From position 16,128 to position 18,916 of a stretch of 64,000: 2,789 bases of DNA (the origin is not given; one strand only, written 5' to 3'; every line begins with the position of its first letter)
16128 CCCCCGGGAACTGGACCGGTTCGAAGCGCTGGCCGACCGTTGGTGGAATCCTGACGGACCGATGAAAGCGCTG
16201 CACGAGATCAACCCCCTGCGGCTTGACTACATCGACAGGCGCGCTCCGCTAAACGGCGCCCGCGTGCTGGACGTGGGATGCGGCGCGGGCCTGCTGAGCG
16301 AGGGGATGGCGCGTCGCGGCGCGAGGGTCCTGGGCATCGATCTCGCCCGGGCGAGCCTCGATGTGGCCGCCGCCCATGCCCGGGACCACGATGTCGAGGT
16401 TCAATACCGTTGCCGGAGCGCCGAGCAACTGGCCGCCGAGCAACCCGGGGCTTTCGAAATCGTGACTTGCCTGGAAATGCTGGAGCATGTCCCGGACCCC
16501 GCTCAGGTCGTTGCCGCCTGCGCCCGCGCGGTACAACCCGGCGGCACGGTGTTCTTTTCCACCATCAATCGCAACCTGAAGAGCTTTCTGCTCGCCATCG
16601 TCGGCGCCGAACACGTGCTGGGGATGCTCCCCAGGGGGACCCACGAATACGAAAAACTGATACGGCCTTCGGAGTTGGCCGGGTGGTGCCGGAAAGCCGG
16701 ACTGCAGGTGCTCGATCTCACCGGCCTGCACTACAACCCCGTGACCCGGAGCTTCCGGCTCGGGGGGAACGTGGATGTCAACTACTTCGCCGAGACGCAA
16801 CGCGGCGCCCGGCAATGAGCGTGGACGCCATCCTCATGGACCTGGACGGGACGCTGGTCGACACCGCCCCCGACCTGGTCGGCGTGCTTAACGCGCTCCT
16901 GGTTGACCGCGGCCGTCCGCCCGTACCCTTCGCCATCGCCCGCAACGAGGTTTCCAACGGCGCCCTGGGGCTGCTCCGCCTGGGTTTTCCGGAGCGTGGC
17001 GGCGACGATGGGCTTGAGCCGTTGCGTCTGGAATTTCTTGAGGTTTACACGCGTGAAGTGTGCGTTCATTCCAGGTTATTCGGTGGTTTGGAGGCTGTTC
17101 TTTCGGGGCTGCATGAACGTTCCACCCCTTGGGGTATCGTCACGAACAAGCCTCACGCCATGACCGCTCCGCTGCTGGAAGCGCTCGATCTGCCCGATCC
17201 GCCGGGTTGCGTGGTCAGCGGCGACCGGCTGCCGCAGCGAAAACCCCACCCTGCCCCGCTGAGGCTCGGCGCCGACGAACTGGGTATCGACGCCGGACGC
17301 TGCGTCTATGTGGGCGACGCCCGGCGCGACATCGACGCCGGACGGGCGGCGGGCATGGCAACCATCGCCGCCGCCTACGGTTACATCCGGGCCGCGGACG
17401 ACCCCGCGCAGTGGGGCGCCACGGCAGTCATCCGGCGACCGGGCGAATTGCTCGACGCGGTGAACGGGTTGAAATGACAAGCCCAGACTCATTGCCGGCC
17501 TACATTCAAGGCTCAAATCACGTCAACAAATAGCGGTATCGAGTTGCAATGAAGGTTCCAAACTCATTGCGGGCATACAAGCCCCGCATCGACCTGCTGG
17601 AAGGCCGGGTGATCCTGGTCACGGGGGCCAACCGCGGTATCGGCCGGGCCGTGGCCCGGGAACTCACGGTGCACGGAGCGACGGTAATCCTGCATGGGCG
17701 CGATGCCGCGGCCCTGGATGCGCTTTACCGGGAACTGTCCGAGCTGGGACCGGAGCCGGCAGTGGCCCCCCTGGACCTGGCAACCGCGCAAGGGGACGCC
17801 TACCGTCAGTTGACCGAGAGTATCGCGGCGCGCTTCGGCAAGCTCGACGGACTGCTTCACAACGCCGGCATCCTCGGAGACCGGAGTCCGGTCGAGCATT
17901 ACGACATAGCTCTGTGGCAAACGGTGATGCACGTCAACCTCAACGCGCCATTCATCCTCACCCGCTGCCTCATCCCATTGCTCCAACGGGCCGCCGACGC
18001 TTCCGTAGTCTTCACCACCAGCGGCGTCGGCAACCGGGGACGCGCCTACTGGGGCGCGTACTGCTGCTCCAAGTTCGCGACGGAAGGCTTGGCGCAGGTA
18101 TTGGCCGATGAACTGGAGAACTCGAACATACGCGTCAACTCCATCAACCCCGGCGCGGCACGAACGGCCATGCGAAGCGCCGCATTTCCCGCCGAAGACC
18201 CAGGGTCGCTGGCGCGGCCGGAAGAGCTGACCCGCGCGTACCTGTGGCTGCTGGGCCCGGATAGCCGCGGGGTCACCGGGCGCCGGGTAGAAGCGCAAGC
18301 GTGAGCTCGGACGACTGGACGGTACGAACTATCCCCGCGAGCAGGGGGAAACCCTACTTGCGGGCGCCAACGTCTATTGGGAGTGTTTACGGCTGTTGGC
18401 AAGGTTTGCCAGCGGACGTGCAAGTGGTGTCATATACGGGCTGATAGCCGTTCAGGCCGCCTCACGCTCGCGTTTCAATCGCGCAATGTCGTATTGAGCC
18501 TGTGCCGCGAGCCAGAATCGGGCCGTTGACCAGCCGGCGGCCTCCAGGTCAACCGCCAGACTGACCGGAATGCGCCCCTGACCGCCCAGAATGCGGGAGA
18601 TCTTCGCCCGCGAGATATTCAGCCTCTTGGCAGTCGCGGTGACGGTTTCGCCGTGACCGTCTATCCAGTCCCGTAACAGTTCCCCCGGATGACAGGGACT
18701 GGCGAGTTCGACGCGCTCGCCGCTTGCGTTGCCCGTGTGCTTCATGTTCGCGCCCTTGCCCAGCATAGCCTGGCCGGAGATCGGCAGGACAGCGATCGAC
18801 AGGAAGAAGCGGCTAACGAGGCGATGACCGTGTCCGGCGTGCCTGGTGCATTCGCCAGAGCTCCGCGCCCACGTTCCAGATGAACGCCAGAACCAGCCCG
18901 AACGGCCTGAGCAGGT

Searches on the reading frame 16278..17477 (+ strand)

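Call 61: search_protein_families(library=pfam, proteins=[window:16278-17477:+], max_evalue=0.001)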
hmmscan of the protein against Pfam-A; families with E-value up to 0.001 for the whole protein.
window:16278-17477:+ (399 aa): 4 families
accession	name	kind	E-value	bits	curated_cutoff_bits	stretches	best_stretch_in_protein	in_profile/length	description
PF13419.12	HAD_2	-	1.6e-24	87.4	23.8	1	185-364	1-177/178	Haloacid dehalogenase-like hydrolase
PF00702.32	Hydrolase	-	2.6e-24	87.1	26.4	1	182-359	1-191/191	haloacid dehalogenase-like hydrolase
PF13242.12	Hydrolase_like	-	3.6e-10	40.1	22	1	321-380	3-64/75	HAD-hyrolase-like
PF12710.13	HAD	-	3.1e-07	31.4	27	1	185-355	1-188/189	haloacid dehalogenase-like hydrolase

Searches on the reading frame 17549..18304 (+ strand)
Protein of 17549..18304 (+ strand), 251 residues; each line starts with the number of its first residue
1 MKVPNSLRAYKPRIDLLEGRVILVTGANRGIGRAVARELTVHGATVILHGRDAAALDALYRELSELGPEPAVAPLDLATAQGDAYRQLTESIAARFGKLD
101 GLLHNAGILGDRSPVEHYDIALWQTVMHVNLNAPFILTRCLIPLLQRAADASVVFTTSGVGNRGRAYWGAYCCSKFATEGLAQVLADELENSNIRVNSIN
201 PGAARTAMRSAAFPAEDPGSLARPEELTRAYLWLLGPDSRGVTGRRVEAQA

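Call 61: search_protein_families(library=pfam, proteins=[window:17549-18304:+], max_evalue=0.001)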
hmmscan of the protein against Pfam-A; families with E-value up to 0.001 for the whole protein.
window:17549-18304:+ (251 aa): 4 families
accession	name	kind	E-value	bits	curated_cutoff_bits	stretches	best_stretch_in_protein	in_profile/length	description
PF00106.31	adh_short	-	5.6e-49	166.7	26.6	1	20-214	1-192/195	short chain dehydrogenase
PF13561.12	adh_short_C2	-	1e-40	140.2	27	1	26-246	1-228/236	Enoyl-(Acyl carrier protein) reductase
PF08659.16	KR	-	7.8e-14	52.4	22.6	1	22-187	3-165/180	KR domain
PF23441.1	SDR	-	2.8e-08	33.9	27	1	21-208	9-198/258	SDR-like rossmann domain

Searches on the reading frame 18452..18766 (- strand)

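Call 61: search_protein_families(library=pfam, proteins=[window:18452-18766:-], max_evalue=0.001)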
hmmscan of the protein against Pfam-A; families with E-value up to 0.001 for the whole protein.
window:18452-18766:- (104 aa): 1 family
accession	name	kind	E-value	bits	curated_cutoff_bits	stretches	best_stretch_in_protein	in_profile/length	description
PF13560.12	HTH_31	-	0.00013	22.7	27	1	28-69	3-45/64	Helix-turn-helix domain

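Call 75: search_protein_families(library=padloc, proteins=[window:18452-18766:-], max_evalue=0.001)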
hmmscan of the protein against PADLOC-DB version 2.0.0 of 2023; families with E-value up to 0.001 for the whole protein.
window:18452-18766:- (104 aa): 0 families
